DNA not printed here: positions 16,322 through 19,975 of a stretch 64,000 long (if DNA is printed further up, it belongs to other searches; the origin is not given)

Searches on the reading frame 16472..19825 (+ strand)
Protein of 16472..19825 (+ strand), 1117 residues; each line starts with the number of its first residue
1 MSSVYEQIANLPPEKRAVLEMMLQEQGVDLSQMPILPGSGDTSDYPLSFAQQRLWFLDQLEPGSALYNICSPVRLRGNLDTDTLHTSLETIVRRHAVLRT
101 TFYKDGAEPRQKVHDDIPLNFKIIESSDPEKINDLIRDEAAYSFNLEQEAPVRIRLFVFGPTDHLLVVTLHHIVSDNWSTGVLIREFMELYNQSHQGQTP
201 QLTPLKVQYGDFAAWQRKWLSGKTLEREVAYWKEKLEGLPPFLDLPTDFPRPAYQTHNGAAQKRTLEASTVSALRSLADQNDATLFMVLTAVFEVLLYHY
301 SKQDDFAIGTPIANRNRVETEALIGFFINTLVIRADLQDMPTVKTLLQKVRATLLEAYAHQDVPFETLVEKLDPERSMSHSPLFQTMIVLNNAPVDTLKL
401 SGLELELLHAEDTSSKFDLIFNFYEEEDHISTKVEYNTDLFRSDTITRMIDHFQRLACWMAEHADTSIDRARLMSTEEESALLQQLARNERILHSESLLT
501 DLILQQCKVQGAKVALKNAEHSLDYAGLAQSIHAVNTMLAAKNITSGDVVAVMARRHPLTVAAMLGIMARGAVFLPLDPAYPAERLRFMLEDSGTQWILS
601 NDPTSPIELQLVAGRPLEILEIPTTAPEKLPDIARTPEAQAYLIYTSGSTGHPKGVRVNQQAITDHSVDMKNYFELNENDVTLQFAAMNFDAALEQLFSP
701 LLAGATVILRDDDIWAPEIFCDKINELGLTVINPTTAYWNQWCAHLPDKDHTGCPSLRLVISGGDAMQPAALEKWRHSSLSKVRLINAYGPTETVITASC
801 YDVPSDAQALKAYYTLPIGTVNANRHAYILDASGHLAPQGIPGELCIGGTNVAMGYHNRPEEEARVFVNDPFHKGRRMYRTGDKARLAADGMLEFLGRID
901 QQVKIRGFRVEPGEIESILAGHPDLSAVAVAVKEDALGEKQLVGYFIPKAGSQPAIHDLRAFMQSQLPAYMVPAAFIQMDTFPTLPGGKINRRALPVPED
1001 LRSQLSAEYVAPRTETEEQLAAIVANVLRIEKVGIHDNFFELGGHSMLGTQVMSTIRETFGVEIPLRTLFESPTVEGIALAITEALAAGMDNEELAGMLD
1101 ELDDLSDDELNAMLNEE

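Call 5: search_protein_families(library=pfam, proteins=[window:16472-19822:+], max_evalue=0.00001)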
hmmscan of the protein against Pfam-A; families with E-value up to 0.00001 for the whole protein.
window:16472-19822:+ (1117 aa): 4 families
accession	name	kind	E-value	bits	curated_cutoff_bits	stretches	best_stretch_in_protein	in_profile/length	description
PF00668.25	Condensation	-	2.6e-112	376.3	30.6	1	44-483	4-456/456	Condensation domain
PF00501.34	AMP-binding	-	3.1e-69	234.1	29.9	1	505-857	3-384/384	AMP-binding enzyme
PF00550.31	PP-binding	-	7.3e-16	58.6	20.8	1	1018-1080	1-65/67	Phosphopantetheine attachment site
PF13193.12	AMP-binding_C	-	9.5e-10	39.7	24.5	1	914-986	1-73/76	AMP-binding enzyme C-terminal domain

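Call 47: find_encoding_contigs(protein=window:16472-19825:+, flank=10000, max_places=3)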
Protein window:16472-19825:+ (1117 aa): no gene with exactly this product is on record in the collection.
